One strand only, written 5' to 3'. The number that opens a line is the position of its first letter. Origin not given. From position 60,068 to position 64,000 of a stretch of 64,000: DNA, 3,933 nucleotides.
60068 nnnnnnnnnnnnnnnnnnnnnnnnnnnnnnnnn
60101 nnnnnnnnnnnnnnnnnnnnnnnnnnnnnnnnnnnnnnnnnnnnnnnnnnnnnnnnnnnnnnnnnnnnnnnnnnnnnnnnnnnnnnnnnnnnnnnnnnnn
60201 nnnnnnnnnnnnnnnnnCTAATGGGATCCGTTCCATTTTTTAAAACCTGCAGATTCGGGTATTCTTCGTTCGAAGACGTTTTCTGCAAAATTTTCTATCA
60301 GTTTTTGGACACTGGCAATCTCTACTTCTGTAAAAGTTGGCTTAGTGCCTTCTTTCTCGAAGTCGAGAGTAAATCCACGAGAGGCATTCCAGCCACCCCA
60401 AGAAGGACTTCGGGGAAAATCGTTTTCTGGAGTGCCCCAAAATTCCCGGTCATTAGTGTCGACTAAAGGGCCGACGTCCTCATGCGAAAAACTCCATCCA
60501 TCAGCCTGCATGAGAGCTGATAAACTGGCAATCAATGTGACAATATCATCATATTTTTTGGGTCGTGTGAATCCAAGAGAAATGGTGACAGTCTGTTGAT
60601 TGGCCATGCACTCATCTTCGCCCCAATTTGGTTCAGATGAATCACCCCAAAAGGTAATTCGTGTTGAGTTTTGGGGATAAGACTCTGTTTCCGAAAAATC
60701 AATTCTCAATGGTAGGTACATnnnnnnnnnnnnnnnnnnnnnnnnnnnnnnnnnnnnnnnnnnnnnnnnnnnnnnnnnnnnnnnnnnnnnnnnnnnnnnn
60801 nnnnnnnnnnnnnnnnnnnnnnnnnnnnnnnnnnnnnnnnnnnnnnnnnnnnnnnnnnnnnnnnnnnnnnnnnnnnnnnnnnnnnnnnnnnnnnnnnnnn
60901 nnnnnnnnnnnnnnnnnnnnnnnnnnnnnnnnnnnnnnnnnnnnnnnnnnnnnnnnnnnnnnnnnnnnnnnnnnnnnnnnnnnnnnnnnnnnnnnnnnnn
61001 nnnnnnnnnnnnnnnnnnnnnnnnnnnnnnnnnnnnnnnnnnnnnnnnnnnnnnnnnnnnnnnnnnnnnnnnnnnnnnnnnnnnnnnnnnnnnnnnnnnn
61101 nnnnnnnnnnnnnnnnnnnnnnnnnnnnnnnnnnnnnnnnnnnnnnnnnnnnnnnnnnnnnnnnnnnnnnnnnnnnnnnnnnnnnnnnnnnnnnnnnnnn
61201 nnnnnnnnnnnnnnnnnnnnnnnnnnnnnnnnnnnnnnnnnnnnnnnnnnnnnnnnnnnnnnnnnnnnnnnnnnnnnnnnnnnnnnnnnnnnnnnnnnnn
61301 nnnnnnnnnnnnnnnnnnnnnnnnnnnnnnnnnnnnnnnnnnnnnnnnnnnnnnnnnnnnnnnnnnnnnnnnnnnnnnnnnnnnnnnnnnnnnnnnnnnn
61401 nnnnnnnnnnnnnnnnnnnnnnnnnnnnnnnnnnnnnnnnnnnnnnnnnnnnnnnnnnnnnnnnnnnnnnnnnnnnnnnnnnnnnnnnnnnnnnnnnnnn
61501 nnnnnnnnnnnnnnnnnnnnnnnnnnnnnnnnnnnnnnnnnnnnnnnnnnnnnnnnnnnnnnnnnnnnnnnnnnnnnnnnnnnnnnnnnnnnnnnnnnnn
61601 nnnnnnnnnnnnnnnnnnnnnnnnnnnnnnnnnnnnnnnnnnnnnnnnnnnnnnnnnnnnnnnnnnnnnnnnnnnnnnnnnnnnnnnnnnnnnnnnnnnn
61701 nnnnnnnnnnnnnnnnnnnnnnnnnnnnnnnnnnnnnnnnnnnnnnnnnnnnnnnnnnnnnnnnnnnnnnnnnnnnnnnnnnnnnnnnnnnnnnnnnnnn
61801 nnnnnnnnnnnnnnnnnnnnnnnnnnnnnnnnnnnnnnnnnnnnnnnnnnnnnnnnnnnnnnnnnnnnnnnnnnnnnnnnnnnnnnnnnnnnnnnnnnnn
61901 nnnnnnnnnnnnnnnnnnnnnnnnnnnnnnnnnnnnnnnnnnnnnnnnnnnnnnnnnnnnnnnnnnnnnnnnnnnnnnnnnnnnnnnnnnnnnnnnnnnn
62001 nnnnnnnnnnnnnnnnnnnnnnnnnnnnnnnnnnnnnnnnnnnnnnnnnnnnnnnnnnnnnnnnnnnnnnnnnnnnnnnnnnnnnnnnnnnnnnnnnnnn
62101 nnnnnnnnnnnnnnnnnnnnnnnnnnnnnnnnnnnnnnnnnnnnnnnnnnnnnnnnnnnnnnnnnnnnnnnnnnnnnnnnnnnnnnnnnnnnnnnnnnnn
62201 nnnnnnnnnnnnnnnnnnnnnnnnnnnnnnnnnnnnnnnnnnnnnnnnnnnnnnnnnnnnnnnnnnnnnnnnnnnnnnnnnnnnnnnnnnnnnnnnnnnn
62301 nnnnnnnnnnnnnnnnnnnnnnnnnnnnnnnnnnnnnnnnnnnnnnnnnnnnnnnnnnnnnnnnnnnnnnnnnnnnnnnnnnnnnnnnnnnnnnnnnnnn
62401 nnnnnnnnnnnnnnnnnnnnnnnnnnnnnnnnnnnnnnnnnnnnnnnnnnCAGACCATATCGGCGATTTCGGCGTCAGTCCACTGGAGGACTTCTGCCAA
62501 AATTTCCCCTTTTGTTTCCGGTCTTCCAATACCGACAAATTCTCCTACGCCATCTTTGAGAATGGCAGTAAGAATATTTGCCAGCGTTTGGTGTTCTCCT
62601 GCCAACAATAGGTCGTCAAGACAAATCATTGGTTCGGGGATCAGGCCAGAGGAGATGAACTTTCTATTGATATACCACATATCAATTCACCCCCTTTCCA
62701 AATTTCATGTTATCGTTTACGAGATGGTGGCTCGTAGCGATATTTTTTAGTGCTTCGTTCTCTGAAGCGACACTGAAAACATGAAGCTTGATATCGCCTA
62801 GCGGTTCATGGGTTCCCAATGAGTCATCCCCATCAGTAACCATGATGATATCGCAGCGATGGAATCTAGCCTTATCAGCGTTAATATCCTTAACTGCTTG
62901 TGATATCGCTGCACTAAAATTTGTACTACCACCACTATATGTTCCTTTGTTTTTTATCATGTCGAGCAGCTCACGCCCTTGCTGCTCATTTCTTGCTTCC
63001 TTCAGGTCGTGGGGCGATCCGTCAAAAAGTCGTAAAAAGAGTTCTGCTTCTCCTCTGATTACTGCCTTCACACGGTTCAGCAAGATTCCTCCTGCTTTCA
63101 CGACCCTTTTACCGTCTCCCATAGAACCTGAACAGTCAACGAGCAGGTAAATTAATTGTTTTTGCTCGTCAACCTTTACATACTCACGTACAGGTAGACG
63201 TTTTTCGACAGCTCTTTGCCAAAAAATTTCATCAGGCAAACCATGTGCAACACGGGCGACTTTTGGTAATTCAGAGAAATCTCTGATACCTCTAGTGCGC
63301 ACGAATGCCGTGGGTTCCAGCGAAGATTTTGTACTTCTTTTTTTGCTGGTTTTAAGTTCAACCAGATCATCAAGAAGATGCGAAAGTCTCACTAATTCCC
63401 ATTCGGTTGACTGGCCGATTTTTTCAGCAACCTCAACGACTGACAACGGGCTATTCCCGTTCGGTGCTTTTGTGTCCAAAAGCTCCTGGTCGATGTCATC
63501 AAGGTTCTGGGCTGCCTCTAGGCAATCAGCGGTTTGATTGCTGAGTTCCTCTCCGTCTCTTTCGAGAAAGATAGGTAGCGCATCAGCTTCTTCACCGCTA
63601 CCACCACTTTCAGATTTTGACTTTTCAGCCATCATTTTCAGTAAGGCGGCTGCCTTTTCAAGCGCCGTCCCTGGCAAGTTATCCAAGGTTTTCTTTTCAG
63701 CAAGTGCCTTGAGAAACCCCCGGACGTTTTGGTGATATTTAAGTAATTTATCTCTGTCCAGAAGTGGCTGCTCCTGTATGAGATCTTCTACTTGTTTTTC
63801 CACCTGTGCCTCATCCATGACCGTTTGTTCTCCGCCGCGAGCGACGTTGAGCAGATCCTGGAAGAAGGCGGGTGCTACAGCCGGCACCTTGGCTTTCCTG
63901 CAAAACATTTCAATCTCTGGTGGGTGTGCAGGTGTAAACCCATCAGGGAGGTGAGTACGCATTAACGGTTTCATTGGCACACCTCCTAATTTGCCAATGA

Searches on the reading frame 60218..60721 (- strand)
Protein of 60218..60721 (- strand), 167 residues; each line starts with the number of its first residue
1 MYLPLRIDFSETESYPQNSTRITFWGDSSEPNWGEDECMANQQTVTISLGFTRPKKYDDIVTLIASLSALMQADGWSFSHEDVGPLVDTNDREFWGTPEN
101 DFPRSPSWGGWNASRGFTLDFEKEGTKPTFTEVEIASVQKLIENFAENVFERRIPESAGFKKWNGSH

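Call 55: find_encoding_contigs(protein=window:60218-60721:-, flank=10000, max_places=3)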
Protein window:60218-60721:- (167 aa): 1 contig read that carries it; 1 place shown.
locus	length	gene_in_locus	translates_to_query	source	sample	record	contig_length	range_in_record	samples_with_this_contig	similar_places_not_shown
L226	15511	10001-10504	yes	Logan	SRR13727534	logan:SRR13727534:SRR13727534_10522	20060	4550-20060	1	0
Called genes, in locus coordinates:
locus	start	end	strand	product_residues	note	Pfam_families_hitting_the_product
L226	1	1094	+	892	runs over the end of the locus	-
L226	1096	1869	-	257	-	PF01978:TrmB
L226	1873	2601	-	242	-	PF08843:AbiEii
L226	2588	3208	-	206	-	-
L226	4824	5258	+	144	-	-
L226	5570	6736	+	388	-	PF20030:bpMoxR, PF07728:AAA_5 (weak)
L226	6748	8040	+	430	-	PF00092:VWA (weak), PF13519:VWA_2 (weak)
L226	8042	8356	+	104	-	-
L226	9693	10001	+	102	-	-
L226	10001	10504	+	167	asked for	-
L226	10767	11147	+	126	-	-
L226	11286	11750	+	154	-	-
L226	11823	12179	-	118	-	-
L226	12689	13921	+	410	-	PF01743:PolyA_pol, PF12627:PolyA_pol_RNAbd, PF13735:tRNA_NucTran2_2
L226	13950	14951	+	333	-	-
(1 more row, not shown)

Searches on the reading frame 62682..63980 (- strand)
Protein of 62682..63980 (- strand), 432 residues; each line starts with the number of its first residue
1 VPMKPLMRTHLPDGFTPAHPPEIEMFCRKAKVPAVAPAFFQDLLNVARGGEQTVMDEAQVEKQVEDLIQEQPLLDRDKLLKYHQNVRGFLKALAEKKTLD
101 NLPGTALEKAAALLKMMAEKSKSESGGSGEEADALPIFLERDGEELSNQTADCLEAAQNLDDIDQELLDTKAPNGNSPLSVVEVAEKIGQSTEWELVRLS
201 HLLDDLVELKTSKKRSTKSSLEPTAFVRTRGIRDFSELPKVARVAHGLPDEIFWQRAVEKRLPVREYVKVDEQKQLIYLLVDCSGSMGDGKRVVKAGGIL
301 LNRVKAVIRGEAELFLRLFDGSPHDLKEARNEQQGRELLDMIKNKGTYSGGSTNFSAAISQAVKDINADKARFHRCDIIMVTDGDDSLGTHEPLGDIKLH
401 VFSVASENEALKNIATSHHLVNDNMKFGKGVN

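Call 43: search_protein_families(library=pfam, proteins=[window:62682-63980:-], max_evalue=0.001)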
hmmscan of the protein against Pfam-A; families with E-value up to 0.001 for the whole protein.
window:62682-63980:- (432 aa): 2 families
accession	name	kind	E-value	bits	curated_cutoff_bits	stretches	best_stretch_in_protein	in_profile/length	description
PF13519.12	VWA_2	-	1.6e-06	29.2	27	1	278-384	2-106/107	von Willebrand factor type A domain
PF00092.34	VWA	-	3.5e-06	27.8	23.8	1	277-419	2-155/174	von Willebrand factor type A domain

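Call 54: find_encoding_contigs(protein=window:62682-63980:-, flank=10000, max_places=3)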
Protein window:62682-63980:- (432 aa): no gene with exactly this product is on record in the collection.
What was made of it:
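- Tried and rejected: One look-up, for the vWA protein, failed on start-codon choice (call 54).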
